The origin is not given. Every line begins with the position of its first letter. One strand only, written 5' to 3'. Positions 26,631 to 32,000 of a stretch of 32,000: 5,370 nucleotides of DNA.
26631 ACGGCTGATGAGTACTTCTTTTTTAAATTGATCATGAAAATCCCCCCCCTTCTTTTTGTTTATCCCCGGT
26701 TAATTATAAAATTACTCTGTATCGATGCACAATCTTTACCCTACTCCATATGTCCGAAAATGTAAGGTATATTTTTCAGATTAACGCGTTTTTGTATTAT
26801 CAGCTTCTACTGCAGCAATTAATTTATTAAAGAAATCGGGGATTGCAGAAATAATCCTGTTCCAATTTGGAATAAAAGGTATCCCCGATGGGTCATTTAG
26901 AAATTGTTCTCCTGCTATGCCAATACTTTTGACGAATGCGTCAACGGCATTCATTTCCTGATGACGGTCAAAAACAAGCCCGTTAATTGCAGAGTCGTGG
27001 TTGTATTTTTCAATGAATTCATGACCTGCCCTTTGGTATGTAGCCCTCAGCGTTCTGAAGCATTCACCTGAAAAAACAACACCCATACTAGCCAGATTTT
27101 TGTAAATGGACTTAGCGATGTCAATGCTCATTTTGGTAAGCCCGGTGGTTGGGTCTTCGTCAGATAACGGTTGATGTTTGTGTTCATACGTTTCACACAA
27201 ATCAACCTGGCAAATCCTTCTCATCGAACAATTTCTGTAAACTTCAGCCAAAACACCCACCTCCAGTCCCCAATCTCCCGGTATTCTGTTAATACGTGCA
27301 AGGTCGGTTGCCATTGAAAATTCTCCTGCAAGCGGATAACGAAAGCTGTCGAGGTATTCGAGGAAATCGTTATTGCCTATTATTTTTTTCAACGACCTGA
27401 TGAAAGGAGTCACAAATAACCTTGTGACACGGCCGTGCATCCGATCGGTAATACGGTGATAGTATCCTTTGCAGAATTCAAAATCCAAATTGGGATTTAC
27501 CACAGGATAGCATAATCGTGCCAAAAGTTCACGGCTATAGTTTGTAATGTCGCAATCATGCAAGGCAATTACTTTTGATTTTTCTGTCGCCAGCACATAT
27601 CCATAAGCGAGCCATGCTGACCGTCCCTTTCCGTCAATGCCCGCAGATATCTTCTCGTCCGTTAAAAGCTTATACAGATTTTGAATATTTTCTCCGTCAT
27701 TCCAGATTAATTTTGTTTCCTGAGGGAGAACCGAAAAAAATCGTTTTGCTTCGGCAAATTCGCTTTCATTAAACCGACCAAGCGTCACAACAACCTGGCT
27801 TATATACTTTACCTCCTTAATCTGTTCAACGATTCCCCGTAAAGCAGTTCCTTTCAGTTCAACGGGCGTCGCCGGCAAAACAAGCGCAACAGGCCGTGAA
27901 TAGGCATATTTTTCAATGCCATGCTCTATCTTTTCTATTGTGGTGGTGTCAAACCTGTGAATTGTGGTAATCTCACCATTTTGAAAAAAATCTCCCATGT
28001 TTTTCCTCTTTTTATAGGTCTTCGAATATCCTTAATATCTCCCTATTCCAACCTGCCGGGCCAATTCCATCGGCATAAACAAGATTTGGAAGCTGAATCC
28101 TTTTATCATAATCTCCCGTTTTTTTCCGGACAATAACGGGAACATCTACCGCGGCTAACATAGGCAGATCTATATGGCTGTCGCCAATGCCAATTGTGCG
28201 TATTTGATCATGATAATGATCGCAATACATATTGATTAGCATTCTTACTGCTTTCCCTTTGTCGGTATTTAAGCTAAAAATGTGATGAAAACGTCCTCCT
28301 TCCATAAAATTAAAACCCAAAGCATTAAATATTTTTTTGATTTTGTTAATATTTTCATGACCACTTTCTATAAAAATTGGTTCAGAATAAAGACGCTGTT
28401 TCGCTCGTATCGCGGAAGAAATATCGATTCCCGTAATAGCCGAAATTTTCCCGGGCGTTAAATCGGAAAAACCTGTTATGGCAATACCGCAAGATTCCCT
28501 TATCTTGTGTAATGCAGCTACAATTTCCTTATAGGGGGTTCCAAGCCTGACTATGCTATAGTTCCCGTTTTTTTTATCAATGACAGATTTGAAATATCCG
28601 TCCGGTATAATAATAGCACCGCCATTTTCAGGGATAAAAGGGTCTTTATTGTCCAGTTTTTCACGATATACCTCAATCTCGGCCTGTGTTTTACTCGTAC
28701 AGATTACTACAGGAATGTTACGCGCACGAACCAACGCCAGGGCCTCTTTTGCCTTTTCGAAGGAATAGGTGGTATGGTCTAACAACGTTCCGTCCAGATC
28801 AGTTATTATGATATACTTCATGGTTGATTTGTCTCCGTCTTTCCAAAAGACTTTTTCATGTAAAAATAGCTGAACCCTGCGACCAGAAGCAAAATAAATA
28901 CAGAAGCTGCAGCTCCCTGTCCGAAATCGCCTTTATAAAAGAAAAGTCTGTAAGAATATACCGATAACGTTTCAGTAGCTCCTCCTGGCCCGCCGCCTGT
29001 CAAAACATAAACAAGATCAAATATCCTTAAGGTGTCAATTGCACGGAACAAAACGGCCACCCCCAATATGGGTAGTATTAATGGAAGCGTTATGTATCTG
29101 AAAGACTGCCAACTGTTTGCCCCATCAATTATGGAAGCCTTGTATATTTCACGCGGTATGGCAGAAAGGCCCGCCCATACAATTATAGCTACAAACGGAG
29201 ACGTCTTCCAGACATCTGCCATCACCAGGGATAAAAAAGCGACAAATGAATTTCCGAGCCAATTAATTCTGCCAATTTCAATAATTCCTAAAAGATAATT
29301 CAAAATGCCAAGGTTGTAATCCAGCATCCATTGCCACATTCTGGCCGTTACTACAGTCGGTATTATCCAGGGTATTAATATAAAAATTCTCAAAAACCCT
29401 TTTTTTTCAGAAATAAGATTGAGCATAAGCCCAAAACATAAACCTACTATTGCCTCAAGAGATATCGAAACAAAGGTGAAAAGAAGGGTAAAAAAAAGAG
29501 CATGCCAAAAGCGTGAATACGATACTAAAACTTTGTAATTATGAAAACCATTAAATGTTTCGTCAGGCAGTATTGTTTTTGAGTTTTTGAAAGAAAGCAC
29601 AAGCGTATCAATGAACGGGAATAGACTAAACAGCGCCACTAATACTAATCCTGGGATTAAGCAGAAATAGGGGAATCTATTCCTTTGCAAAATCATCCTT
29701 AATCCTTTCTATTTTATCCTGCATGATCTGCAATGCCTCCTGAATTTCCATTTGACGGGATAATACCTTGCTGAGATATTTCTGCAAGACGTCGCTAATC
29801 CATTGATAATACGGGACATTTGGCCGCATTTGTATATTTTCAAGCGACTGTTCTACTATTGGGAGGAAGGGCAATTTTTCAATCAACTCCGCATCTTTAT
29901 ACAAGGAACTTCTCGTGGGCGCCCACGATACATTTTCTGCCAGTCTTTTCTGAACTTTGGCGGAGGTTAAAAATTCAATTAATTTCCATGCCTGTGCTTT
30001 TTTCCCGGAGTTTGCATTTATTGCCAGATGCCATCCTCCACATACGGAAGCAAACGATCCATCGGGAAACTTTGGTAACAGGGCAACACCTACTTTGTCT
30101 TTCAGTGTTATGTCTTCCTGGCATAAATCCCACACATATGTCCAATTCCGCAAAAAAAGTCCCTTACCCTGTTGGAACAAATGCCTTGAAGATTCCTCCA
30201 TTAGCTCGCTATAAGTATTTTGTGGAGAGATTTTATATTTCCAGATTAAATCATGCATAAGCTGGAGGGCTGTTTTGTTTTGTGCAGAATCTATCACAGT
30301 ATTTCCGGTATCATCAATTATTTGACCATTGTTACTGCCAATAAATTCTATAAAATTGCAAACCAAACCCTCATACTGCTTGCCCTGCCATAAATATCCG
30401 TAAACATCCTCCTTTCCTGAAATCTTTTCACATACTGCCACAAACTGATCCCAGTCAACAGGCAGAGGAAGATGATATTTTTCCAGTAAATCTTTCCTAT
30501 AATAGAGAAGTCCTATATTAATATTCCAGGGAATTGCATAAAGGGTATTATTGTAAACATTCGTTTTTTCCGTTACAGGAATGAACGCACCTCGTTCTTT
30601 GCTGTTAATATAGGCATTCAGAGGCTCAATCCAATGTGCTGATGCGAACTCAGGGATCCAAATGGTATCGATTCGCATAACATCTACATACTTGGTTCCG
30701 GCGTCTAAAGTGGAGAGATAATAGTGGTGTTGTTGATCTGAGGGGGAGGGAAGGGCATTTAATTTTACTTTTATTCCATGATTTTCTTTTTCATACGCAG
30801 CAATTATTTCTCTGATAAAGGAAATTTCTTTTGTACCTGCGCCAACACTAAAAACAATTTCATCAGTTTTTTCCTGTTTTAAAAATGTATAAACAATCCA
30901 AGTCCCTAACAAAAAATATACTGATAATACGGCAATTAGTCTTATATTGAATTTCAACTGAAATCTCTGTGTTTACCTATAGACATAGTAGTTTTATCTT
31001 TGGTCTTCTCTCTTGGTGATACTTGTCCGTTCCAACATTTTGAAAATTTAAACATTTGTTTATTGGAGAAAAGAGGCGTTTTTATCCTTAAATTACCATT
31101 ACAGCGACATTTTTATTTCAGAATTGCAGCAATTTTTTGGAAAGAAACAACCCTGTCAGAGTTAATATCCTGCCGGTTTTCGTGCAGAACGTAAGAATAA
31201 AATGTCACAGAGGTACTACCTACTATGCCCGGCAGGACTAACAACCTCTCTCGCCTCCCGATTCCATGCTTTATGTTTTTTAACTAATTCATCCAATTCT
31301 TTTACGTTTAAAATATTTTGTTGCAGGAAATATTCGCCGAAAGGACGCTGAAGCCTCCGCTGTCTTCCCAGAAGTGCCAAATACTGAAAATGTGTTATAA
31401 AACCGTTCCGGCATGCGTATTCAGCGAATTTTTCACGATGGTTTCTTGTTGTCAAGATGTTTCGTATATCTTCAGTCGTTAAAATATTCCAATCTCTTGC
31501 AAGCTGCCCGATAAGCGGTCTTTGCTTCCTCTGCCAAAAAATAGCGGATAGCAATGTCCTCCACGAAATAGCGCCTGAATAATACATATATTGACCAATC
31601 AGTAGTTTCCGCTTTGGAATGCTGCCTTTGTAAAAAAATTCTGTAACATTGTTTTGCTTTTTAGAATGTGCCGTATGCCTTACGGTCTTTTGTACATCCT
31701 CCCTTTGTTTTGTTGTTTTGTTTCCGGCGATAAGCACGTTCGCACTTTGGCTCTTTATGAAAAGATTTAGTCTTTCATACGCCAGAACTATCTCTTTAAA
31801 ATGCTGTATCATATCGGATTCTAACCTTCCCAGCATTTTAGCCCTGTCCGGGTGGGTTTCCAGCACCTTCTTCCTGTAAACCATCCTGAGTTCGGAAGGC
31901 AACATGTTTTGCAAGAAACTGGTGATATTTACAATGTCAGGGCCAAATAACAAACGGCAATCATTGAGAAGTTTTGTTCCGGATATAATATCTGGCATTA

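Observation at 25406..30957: Hybrid operon joining ABC uptake components to a glucosylglycerate-type compatible-solute pathway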

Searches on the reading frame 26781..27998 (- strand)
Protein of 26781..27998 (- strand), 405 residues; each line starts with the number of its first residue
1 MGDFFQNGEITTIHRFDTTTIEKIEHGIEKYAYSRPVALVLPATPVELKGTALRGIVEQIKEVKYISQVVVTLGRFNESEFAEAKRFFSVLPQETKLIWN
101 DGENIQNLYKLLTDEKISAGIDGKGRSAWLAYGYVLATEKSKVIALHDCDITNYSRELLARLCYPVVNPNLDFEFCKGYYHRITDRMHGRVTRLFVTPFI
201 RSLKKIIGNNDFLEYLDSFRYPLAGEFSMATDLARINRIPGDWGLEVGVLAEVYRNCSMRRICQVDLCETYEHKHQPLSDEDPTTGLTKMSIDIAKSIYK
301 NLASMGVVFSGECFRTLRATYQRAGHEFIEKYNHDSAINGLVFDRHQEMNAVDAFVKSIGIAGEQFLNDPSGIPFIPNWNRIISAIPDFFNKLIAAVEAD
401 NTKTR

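Call 3: search_protein_families(library=pfam, proteins=[window:26781-27998:-], max_evalue=0.01)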
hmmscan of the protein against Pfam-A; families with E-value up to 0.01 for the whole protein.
window:26781-27998:- (405 aa): 0 families

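Call 4: search_protein_families(library=ncbifam, proteins=[window:26781-27998:-], max_evalue=0.01)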
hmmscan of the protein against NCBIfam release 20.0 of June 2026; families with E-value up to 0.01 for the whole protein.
window:26781-27998:- (405 aa): 3 families
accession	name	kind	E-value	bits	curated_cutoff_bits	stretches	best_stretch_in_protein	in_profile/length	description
NF040724.1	GpgS_Meth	equivalog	3.6e-111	371.9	700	1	5-402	3-400/402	glucosyl-3-phosphoglycerate synthase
NF010496.0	PRK13915.1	equivalog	1.5e-17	63.7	262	1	121-307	101-273/307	glucosyl-3-phosphoglycerate synthase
NF000261.1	NimABCDEF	equivalog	0.007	16.3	260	0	24-125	30-128/153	NimABCDEF family 5-nitroimidazole reductase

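Call 5: search_solved_structures(query=window:26781-27998:-, max_evalue=0.01, show_alignments=1)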
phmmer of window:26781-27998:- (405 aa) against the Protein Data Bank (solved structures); distinct sequences matched with E-value up to 0.01: 6.
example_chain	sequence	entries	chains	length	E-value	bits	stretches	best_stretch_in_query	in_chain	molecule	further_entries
6g6o_A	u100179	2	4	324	7e-09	38.1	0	306-372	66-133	Ika8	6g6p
7pdo_A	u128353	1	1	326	0.00049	22.1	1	123-280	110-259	Glucosyl-3-phosphoglycerate synthase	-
7p5l_A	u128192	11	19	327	0.0005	22.1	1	123-280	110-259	Glucosyl-3-phosphoglycerate synthase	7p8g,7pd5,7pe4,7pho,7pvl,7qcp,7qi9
3f1y_A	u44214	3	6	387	0.001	21.1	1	122-297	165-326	Mannosyl-3-phosphoglycerate synthase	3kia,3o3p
3ckj_A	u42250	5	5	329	0.0043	19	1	188-280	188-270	Putative uncharacterized protein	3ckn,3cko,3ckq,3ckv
6g6q_A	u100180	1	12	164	0.0065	18.4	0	306-372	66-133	Ika4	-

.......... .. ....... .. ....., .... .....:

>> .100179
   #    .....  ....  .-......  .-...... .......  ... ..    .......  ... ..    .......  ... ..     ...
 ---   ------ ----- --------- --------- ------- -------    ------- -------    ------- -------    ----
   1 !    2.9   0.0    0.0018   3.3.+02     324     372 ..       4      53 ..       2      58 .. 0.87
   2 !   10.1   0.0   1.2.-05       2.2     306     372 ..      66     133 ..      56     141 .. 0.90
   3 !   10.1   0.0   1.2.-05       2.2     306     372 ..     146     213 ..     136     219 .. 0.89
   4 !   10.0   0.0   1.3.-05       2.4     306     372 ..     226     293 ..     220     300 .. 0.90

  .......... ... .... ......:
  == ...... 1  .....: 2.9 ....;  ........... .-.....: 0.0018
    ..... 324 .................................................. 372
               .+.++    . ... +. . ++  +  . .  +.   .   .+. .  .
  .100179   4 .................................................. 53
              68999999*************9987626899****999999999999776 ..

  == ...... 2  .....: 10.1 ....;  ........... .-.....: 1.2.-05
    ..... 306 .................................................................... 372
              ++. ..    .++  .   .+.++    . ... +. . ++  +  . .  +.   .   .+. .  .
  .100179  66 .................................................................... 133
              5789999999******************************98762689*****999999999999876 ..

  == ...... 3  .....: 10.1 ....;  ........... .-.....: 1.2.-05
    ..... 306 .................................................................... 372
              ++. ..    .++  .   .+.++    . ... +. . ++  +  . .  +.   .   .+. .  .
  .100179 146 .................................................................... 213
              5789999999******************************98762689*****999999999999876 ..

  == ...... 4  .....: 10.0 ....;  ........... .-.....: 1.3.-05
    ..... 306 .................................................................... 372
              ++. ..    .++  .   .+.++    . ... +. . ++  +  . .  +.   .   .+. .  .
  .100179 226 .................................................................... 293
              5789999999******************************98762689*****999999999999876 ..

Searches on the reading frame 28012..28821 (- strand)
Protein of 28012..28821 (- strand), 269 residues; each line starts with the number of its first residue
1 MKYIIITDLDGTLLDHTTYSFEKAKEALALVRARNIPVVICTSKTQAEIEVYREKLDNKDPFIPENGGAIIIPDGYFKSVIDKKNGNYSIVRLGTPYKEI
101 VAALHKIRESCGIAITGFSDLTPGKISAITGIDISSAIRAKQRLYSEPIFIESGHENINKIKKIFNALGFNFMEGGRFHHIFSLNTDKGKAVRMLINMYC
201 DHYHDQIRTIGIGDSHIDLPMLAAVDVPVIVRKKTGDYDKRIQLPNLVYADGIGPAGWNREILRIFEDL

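Call 3: search_protein_families(library=pfam, proteins=[window:28012-28821:-], max_evalue=0.01)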
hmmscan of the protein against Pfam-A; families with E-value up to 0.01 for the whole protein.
window:28012-28821:- (269 aa): 5 families
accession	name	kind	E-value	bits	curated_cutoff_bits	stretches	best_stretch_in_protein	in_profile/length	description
PF08282.18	Hydrolase_3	-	2.6e-20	73.7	20.9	1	5-232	1-229/255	haloacid dehalogenase-like hydrolase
PF13344.12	Hydrolase_6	-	2.6e-07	31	27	1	5-96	1-89/101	Haloacid dehalogenase-like hydrolase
PF05116.19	S6PP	-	2.2e-05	24.6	20.3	0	2-53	2-53/247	Sucrose-6F-phosphate phosphohydrolase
PF00702.32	Hydrolase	-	0.00011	23.1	26.4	0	5-131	4-136/191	haloacid dehalogenase-like hydrolase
PF12710.13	HAD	-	0.00095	20.1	27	0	187-222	152-188/189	haloacid dehalogenase-like hydrolase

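Call 4: search_protein_families(library=ncbifam, proteins=[window:28012-28821:-], max_evalue=0.01)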
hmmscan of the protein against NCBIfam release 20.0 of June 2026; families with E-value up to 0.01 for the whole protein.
window:28012-28821:- (269 aa): 22 families
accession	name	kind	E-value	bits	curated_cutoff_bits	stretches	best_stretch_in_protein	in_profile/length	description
TIGR01486.1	HAD-SF-IIB-MPGP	subfamily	7e-71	238.6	164.75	1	4-264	1-255/257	mannosyl-3-phosphoglycerate phosphatase family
TIGR02461.1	osmo_MPG_phos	equivalog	1.7e-66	224.6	244.35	1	4-231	1-226/227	mannosyl-3-phosphoglycerate phosphatase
NF011072.0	PRK14502.1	equivalog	5e-62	210.2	762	1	1-265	415-689/694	bifunctional mannosyl-3-phosphoglycerate synthase/mannosyl-3 phosphoglycerate phosphatase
NF001218.0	PRK00192.1-5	equivalog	1.7e-61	208.3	362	1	2-265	4-268/275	mannosyl-3-phosphoglycerate phosphatase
NF001216.0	PRK00192.1-2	equivalog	7.2e-53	179.7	353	1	2-267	6-262/275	mannosyl-3-phosphoglycerate phosphatase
TIGR02463.1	MPGP_rel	hypoth_equivalog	7.2e-53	179.6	282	1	4-231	1-215/216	mannosyl-3-phosphoglycerate phosphatase-related protein YedP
NF002976.0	PRK03669.1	equivalog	1.1e-52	179.1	315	1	3-261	8-263/271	mannosyl-3-phosphoglycerate phosphatase-related protein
NF001217.0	PRK00192.1-4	equivalog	3.4e-46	157.9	373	1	2-259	8-254/265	mannosyl-3-phosphoglycerate phosphatase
NF001215.0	PRK00192.1-1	equivalog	1.6e-34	119.3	488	1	5-263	9-256/265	mannosyl-3-phosphoglycerate phosphatase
NF009342.0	PRK12702.1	equivalog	9.2e-31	107.2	596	1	4-156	3-158/302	mannosyl-3-phosphoglycerate phosphatase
TIGR01484.1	HAD-SF-IIB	subfamily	1.8e-20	73.9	41.8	1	4-231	1-221/221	HAD-IIB family hydrolase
TIGR00099.1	Cof-subfamily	subfamily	6.5e-18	65.2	137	2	4-75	1-71/256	Cof-type HAD-IIB family hydrolase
TIGR01482.1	SPP-subfamily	subfamily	3e-14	53.1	107.15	2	5-87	1-83/225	sucrose-phosphate phosphatase subfamily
TIGR01487.1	Pglycolate_arch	equivalog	2.5e-13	50.4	122.75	2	4-74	3-73/215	phosphoglycolate phosphatase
NF002245.0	PRK01158.1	equivalog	1e-11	44.6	198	2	4-73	5-74/233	phosphoglycolate phosphatase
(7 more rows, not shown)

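Call 7: search_solved_structures(query=window:28012-28821:-, max_evalue=0.001)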
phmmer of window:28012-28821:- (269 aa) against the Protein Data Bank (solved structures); distinct sequences matched with E-value up to 0.001: 7.
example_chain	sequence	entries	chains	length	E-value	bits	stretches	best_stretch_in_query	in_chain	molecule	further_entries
3ztw_A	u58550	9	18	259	3.5e-35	125.2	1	4-233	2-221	MANNOSYL-3-PHOSPHOGLYCERATE PHOSPHATASE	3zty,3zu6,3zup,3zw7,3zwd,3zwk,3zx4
1wzc_A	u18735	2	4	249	4e-28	102.1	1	4-231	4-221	Mannosyl-3-phosphoglycerate phosphatase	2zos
1xvi_A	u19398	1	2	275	4.9e-27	98.5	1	4-261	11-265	Putative mannosyl-3-phosphoglycerate phosphatase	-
1kyt_A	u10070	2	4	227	4.6e-06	29.8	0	155-223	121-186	hypothetical protein TA0175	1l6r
3fzq_A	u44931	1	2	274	0.00013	25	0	4-50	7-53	Putative hydrolase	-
3r4c_A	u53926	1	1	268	0.00014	24.9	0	4-76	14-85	Hydrolase, haloacid dehalogenase-like hydrolase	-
3pgv_A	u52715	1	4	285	0.00051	23.1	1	3-76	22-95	haloacid dehalogenase-like hydrolase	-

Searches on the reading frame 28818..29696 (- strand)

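Call 3: search_protein_families(library=pfam, proteins=[window:28818-29696:-], max_evalue=0.01)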
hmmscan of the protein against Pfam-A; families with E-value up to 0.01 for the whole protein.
window:28818-29696:- (292 aa): 1 family
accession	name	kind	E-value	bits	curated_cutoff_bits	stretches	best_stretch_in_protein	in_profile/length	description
PF00528.27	BPD_transp_1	-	4e-13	49.9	26.4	1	88-279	4-173/184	Binding-protein-dependent transport system inner membrane component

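Call 4: search_protein_families(library=ncbifam, proteins=[window:28818-29696:-], max_evalue=0.01)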
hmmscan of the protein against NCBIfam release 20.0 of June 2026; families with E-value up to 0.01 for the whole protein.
window:28818-29696:- (292 aa): 22 families
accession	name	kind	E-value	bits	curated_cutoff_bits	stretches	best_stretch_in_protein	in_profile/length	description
NF040931.1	ABC_arch_GlcT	equivalog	6.3e-30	104.8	360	1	14-271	3-259/278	glucose ABC transporter permease GlcT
NF007852.0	PRK10561.1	equivalog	3.3e-28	99.4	335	1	4-276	9-281/295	sn-glycerol-3-phosphate ABC transporter permease UgpA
NF008232.0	PRK10999.1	equivalog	1.1e-24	87.1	392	1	63-283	283-515/520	maltose ABC transporter permease MalF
TIGR03262.1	PhnU2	equivalog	3e-11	42.7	593.25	1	18-283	12-255/546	putative 2-aminoethylphosphonate ABC transporter permease subunit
TIGR02140.1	permease_CysW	equivalog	2.1e-10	40.5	329.1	1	46-270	28-244/261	sulfate ABC transporter permease subunit CysW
TIGR01581.1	Mo_ABC_porter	hypoth_equivalog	8.5e-10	38.5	210.3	1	64-270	20-217/225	ABC transporter permease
TIGR02141.1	modB_ABC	equivalog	7.7e-08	32.2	182.6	1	70-275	3-196/208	molybdate ABC transporter permease subunit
TIGR00969.1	3a0106s02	subfamily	1.2e-07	31.5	240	1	47-251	43-239/272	sulfate ABC transporter permease subunit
NF007044.0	PRK09497.1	equivalog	1e-06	28.5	348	1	19-282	18-274/285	spermidine/putrescine ABC transporter permease PotB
NF043074.1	MMSYN1_0196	equivalog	3.5e-06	26.5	350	1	12-273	13-253/277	spermidine/putrescine ABC transporter permease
NF011624.0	PRK15050.1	equivalog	4.4e-06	26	247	1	10-275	25-278/297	2-aminoethylphosphonate ABC transporter permease subunit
NF006955.0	PRK09433.2-3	equivalog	9.1e-06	24.5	801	1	61-254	48-235/543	thiamine/thiamine pyrophosphate ABC transporter permease ThiP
NF008231.0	PRK10998.1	equivalog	1.2e-05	25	261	1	171-226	172-230/296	maltose ABC transporter permease MalG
NF007047.0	PRK09500.1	equivalog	1.4e-05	24.9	326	1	18-247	12-219/257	spermidine/putrescine ABC transporter permease PotC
TIGR02139.1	permease_CysT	equivalog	6.3e-05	22.7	246.1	1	48-237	33-215/265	sulfate ABC transporter permease subunit CysT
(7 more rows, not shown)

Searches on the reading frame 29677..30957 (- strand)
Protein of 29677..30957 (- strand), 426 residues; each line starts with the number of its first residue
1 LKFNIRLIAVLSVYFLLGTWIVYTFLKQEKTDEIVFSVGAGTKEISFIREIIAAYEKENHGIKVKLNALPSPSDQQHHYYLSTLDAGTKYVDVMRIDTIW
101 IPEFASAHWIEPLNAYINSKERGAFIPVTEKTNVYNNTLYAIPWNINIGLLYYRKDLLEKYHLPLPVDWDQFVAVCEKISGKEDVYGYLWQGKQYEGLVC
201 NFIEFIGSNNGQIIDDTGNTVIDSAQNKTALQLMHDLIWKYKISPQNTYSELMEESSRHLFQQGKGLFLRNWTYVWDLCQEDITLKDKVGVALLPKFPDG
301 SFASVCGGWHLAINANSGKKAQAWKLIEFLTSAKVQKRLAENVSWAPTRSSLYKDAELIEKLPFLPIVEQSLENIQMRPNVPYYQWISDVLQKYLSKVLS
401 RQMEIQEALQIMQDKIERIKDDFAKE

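Call 3: search_protein_families(library=pfam, proteins=[window:29677-30957:-], max_evalue=0.01)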
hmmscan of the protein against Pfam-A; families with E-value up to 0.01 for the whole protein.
window:29677-30957:- (426 aa): 3 families
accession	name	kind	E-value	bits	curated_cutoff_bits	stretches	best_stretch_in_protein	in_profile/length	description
PF01547.30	SBP_bac_1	-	1.1e-39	137.7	26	1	43-337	5-307/307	Bacterial extracellular solute-binding protein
PF13416.11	SBP_bac_8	-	5.7e-29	102.2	27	1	50-358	1-271/279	Bacterial extracellular solute-binding protein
PF13343.11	SBP_bac_6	-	0.0068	16.3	24.6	0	315-348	189-219/245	Bacterial extracellular solute-binding protein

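Call 4: search_protein_families(library=ncbifam, proteins=[window:29677-30957:-], max_evalue=0.01)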
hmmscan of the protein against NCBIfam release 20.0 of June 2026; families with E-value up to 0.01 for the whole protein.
window:29677-30957:- (426 aa): 6 families
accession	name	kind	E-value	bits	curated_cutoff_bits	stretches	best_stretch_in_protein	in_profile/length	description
NF007011.0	PRK09474.1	equivalog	6.7e-11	41.6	291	1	31-417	30-395/396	maltose/maltodextrin ABC transporter substrate-binding protein MalE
NF053763.1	ABCarbgalBndGanS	equivalog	2e-10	40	700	1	43-417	48-412/420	galactooligosaccharide ABC transporter substrate-binding protein GanS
TIGR03850.1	bind_CPR_0540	equivalog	3.6e-10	39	299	1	130-350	141-365/437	carbohydrate ABC transporter substrate-binding protein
TIGR03851.1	chitin_NgcE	equivalog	6.8e-07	28.6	399.65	1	123-237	137-255/450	N-acetylglucosamine/diacetylchitobiose ABC transporter substrate-binding protein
TIGR04541.1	thiaminase_BcmE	equivalog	0.00013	21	175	1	88-157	74-142/381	thiamine pyridinylase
NF040930.1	ABC_arch_GlcS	equivalog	0.00023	20.2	500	1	131-179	105-154/444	glucose ABC transporter substrate-binding protein GlcS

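Call 40: search_solved_structures(query=window:29677-30957:-, max_evalue=0.00001)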
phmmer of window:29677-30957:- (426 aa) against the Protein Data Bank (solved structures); distinct sequences matched with E-value up to 0.00001: 59.
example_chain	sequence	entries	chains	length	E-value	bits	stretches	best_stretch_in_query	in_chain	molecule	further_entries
1eu8_A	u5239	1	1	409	1.2e-89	304.4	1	33-419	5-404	TREHALOSE/MALTOSE BINDING PROTEIN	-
6dtq_A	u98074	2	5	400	2.3e-85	290.3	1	36-412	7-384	maltose-binding protein MalE3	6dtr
7nbz_A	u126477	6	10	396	7.3e-53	183.3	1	48-419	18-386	Sulfoquinovosyl binding protein | Sulfoquinovosyl glycerol-binding protein SmoF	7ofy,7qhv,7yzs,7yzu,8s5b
6j9w_A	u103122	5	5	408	1.2e-51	179.3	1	47-419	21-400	ABC transporter, periplasmic substrate-binding protein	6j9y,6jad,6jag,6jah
6jar_A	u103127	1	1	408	2.1e-51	178.5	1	47-419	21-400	ABC transporter, periplasmic substrate-binding protein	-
6jai_A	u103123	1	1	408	3e-51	177.9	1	47-419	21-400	ABC transporter, periplasmic substrate-binding protein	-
6jam_A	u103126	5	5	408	5.1e-51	177.2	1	47-419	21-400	ABC transporter, periplasmic substrate-binding protein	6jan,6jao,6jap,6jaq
6jal_A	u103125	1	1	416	5.4e-51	177.1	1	47-419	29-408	ABC transporter, periplasmic substrate-binding protein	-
6jaz_A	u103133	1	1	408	2.8e-50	174.7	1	47-419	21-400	ABC transporter, periplasmic substrate-binding protein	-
6jb0_A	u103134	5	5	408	1e-49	172.9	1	47-419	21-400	ABC transporter, periplasmic substrate-binding protein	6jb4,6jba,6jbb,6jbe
5ci5_A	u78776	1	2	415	2.3e-36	128.9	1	49-419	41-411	Extracellular solute-binding protein family 1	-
7ape_A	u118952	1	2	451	2.4e-31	112.4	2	62-295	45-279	Lipoprotein (Sugar-binding) lpqY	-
7cae_E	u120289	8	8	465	3.9e-30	108.4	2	63-297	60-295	Bacterial extracellular solute-binding protein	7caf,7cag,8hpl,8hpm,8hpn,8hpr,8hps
7wcj_A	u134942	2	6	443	1.6e-26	96.5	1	68-294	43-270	Trehalose-binding lipoprotein LpqY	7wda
8ja7_E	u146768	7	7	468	2e-26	96.2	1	68-294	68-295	Trehalose-binding lipoprotein LpqY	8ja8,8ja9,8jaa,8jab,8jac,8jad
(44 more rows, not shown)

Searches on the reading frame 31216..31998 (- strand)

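Call 3: search_protein_families(library=pfam, proteins=[window:31216-31998:-], max_evalue=0.01)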
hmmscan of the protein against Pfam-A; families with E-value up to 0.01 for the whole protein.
window:31216-31998:- (260 aa): 1 family
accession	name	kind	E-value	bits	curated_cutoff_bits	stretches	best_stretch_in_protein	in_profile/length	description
PF00226.36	DnaJ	-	0.00015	22.3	27.8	1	34-78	14-54/63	DnaJ domain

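Call 4: search_protein_families(library=ncbifam, proteins=[window:31216-31998:-], max_evalue=0.01)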
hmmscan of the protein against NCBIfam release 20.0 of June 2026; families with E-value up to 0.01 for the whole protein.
window:31216-31998:- (260 aa): 3 families
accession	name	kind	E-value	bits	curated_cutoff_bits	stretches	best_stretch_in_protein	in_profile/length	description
NF053729.1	c-di-GMP_motif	domain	2e-06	27.5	38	0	197-240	8-51/53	cyclic di-GMP-binding domain-containing protein, MshE-related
TIGR02349.1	DnaJ_bact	equivalog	0.0016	17.9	377.2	1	35-86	15-62/354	molecular chaperone DnaJ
NF008035.0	PRK10767.1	subfamily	0.005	15.9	338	1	31-78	15-58/374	molecular chaperone DnaJ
